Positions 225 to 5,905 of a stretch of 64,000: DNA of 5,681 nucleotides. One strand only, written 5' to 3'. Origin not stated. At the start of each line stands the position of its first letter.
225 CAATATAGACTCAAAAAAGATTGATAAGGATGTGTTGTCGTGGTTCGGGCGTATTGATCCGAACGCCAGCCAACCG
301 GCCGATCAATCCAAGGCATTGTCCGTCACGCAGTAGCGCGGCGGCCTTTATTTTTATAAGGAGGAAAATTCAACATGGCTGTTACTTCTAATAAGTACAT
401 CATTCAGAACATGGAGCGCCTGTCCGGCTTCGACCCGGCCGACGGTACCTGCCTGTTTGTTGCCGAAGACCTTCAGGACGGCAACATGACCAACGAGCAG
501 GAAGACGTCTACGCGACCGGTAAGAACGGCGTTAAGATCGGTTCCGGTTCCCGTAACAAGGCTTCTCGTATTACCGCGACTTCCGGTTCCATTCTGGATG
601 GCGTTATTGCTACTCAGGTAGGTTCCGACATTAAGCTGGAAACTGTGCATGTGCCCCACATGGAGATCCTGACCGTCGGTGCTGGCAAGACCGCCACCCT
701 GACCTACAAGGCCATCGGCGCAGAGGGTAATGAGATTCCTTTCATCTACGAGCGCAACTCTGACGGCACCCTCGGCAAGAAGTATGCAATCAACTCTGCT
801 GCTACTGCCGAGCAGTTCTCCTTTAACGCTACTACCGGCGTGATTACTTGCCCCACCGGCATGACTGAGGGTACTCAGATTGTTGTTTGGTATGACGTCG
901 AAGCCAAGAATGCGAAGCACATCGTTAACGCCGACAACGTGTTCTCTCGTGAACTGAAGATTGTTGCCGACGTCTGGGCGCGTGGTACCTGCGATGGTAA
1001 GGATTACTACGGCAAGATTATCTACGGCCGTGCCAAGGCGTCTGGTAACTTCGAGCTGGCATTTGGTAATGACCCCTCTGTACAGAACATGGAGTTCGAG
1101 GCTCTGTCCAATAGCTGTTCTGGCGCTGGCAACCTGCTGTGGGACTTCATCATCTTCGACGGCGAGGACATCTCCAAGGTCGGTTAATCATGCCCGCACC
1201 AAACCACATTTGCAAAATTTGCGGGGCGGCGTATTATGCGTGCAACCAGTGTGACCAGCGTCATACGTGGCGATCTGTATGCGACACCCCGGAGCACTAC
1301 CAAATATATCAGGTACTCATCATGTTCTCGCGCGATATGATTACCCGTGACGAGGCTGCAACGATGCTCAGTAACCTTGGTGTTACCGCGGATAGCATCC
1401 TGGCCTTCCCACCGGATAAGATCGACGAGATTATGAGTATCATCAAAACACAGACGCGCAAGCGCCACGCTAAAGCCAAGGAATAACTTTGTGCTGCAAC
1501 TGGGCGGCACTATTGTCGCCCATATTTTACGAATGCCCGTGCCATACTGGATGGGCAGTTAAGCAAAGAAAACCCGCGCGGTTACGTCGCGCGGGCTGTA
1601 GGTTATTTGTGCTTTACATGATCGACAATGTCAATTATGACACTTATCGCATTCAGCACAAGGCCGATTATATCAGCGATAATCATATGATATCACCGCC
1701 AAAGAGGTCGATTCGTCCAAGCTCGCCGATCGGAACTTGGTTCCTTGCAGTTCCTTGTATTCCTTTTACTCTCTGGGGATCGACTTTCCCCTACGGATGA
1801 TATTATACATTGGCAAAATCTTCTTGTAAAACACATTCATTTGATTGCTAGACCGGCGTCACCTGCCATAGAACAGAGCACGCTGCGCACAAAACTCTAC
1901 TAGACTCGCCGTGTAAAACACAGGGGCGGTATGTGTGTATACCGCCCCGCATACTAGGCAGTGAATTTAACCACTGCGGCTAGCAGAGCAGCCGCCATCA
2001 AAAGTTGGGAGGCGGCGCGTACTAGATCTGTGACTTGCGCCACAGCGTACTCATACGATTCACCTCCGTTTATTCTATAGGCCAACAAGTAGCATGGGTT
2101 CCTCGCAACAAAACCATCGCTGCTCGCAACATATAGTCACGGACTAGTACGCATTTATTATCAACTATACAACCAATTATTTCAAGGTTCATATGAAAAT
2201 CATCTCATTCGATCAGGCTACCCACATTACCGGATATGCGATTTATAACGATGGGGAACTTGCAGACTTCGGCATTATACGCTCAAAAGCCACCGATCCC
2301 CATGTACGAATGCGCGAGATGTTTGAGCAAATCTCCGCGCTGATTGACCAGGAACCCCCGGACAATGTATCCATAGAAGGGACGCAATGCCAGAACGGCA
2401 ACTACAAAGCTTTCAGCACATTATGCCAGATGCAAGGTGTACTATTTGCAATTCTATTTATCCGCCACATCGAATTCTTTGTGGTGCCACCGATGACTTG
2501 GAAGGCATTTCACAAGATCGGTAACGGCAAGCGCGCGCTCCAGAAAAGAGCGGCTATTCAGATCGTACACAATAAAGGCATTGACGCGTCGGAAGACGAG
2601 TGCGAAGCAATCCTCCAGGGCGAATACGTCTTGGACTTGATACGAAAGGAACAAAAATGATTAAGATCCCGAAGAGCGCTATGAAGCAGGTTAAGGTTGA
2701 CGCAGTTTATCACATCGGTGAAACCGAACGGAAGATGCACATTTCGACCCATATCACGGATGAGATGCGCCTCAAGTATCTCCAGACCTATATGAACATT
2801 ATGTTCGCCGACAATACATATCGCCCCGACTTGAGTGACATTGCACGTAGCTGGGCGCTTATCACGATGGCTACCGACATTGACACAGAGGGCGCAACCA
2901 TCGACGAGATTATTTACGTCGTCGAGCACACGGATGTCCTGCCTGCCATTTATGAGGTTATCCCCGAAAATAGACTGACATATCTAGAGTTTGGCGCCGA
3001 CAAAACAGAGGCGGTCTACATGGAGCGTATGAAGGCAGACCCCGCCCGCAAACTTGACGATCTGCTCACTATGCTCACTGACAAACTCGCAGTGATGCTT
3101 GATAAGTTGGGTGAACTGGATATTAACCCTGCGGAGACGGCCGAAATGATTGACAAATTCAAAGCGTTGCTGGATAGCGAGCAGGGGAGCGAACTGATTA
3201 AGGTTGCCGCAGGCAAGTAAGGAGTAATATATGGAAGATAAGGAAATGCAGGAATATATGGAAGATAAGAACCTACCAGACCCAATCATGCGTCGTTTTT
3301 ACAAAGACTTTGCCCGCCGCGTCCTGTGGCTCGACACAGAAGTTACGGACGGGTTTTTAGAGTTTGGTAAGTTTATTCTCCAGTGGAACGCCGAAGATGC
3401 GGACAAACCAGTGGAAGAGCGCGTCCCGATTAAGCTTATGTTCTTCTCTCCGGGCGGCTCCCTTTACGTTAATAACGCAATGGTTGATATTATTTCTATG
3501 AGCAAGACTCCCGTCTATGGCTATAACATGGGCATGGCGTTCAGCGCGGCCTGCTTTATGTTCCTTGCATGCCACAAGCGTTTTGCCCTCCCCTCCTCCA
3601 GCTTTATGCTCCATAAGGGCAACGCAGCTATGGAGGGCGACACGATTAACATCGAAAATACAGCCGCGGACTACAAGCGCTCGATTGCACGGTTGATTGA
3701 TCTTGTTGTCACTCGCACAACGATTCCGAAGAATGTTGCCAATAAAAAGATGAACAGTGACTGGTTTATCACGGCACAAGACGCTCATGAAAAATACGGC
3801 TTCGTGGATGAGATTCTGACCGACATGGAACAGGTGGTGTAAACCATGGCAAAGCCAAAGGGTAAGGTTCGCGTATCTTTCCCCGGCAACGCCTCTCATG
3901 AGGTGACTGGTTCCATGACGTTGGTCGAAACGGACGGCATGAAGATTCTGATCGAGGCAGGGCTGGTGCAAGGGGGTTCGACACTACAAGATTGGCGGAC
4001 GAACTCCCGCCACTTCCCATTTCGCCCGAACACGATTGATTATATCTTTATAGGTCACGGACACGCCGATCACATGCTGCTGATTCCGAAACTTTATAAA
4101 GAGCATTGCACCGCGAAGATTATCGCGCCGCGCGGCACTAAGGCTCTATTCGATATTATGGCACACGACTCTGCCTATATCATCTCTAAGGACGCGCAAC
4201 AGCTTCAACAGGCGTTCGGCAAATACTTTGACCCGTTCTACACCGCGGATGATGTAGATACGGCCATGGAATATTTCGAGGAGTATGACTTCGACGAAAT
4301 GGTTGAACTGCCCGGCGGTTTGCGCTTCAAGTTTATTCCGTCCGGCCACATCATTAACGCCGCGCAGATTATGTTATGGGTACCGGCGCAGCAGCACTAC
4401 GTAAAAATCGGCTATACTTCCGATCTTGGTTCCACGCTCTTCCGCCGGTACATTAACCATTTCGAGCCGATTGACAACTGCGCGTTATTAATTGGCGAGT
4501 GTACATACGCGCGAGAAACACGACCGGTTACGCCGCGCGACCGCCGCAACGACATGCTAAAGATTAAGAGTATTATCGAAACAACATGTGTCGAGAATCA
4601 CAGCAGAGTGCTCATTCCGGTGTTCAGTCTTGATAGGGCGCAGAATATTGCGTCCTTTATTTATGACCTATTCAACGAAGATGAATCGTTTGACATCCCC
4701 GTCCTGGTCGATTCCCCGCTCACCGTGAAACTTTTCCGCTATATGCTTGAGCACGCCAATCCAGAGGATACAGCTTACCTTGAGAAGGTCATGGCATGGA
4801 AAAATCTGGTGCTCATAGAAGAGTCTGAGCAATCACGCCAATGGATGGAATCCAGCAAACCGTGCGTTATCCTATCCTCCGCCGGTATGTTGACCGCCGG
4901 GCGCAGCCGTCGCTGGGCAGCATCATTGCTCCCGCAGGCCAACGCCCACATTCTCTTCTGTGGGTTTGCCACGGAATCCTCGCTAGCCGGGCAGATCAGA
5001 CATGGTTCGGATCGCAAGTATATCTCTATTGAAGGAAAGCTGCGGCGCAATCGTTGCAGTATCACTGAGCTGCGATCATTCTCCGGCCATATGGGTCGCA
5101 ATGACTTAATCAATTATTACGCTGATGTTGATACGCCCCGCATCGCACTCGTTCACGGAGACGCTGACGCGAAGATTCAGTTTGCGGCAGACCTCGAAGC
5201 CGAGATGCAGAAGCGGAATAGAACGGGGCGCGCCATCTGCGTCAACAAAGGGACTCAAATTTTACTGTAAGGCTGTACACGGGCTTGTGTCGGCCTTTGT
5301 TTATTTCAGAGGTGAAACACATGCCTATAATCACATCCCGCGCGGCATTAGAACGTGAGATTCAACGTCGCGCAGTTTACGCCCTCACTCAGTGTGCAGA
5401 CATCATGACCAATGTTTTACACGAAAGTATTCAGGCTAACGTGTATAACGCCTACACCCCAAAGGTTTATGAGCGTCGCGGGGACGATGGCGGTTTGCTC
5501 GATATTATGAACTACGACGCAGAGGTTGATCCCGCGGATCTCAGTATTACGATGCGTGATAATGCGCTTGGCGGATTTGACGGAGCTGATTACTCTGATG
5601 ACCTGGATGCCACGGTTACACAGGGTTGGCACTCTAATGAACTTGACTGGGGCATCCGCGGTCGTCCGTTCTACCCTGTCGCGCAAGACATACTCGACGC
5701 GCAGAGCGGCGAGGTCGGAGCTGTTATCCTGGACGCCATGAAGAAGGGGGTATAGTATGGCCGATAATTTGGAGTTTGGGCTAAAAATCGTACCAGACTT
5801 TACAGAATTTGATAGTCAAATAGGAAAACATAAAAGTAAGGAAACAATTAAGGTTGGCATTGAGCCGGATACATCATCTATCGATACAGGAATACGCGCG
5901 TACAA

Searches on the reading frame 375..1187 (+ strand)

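Call 19: search_protein_families(library=phrogs, proteins=[window:375-1187:+], max_evalue=0.001)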
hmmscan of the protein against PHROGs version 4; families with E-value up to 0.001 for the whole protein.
window:375-1187:+ (270 aa): 1 family
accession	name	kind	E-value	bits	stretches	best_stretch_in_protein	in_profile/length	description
phrog_2729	-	head and packaging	1.9e-22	80.8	1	7-247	4-235/252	virion structural protein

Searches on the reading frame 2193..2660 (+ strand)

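Call 19: search_protein_families(library=phrogs, proteins=[window:2193-2660:+], max_evalue=0.001)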
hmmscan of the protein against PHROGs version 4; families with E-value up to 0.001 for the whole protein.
window:2193-2660:+ (155 aa): 3 families
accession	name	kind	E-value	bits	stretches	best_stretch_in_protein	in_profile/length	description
phrog_827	-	DNA, RNA and nucleotide metabolism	8.5e-17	62.8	1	1-146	1-155/161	Holliday junction resolvase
phrog_159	-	DNA, RNA and nucleotide metabolism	1.4e-13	51.5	1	1-149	88-249/330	RuvC-like Holliday junction resolvase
phrog_1770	-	DNA, RNA and nucleotide metabolism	4.8e-05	24.4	1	1-146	4-147/158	Holliday junction resolvase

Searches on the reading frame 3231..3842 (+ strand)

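Call 19: search_protein_families(library=phrogs, proteins=[window:3231-3842:+], max_evalue=0.001)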
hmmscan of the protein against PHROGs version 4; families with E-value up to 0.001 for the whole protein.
window:3231-3842:+ (203 aa): 9 families
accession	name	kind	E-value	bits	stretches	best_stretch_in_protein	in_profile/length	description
phrog_94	-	head and packaging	2.6e-24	87.6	1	66-199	119-253/622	head maturation protease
phrog_1827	-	other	5.6e-19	69.3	1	66-188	54-176/202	ATP-dependent protease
phrog_1684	-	head and packaging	3e-14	54.2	1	66-197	74-204/284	head maturation protease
phrog_5410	-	other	1.6e-13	51.5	1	67-187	58-178/323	ATP-dependent protease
phrog_2976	-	head and packaging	5e-11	43.9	1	66-198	53-184/394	head maturation protease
phrog_133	-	head and packaging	1.8e-10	41.1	1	67-200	51-183/668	head maturation protease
phrog_53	-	head and packaging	3.7e-07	30.7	1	69-124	122-186/583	head maturation protease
phrog_3348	-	unknown function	8.9e-07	29.5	1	65-200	68-202/386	-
phrog_23753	-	head and packaging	0.00037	21.2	1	67-195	44-171/298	head maturation protease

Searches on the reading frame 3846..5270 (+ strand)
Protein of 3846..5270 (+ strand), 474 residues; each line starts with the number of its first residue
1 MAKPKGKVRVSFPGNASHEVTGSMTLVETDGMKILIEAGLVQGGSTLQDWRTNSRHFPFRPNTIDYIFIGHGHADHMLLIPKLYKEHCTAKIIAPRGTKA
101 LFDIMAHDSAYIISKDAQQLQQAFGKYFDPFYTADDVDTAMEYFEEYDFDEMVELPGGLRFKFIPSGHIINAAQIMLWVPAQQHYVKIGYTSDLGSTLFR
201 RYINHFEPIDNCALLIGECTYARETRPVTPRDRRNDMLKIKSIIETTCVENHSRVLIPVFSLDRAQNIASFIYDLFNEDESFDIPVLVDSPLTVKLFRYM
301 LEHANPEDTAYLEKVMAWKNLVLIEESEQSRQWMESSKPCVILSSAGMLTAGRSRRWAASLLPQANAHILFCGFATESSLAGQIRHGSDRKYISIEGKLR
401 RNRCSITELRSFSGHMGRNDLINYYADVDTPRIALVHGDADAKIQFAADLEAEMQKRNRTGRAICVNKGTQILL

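Call 12: search_protein_families(library=phrogs, proteins=[window:3846-5270:+], max_evalue=0.001)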
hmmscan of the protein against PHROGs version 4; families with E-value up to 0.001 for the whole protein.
window:3846-5270:+ (474 aa): 2 families
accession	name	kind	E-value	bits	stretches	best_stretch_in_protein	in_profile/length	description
phrog_36352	-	unknown function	3.1e-87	294.2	1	3-457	6-478/562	-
phrog_392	-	other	9e-07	29.7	1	22-119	17-110/348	metal-dependent hydrolase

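Call 62: search_protein_families(library=pfam, proteins=[window:3846-5270:+], max_evalue=0.001)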
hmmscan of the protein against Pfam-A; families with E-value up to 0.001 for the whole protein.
window:3846-5270:+ (474 aa): 4 families
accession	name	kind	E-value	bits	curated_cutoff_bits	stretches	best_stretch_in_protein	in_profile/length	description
PF10996.14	Beta-Casp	-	1.3e-19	71.4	27.7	1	265-384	1-120/120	Beta-Casp domain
PF07521.17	RMMBL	-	5.2e-10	39.6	21.6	1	403-457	5-59/63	Zn-dependent metallo-hydrolase RNA specificity domain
PF00753.33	Lactamase_B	-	2.3e-05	24.9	22.7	1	22-108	6-88/196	Metallo-beta-lactamase superfamily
PF12706.13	Lactamase_B_2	-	0.00026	21.1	27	0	50-100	11-68/200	Beta-lactamase superfamily domain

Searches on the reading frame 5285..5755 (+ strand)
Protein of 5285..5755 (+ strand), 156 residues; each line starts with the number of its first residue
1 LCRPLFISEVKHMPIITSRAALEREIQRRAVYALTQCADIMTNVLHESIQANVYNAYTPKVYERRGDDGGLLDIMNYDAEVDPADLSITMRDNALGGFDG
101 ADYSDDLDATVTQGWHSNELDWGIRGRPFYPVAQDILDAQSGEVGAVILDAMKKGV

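Call 12: search_protein_families(library=phrogs, proteins=[window:5285-5755:+], max_evalue=0.001)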
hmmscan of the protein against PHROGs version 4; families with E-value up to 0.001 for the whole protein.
window:5285-5755:+ (156 aa): 2 families
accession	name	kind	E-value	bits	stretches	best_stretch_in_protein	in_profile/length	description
phrog_16506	-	unknown function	8e-06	26.7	1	37-155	26-146/157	-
phrog_19892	-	unknown function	0.00048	21.2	1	35-76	25-66/139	-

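Call 62: search_protein_families(library=pfam, proteins=[window:5285-5755:+], max_evalue=0.001)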
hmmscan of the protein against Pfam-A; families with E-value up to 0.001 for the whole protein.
window:5285-5755:+ (156 aa): 0 families
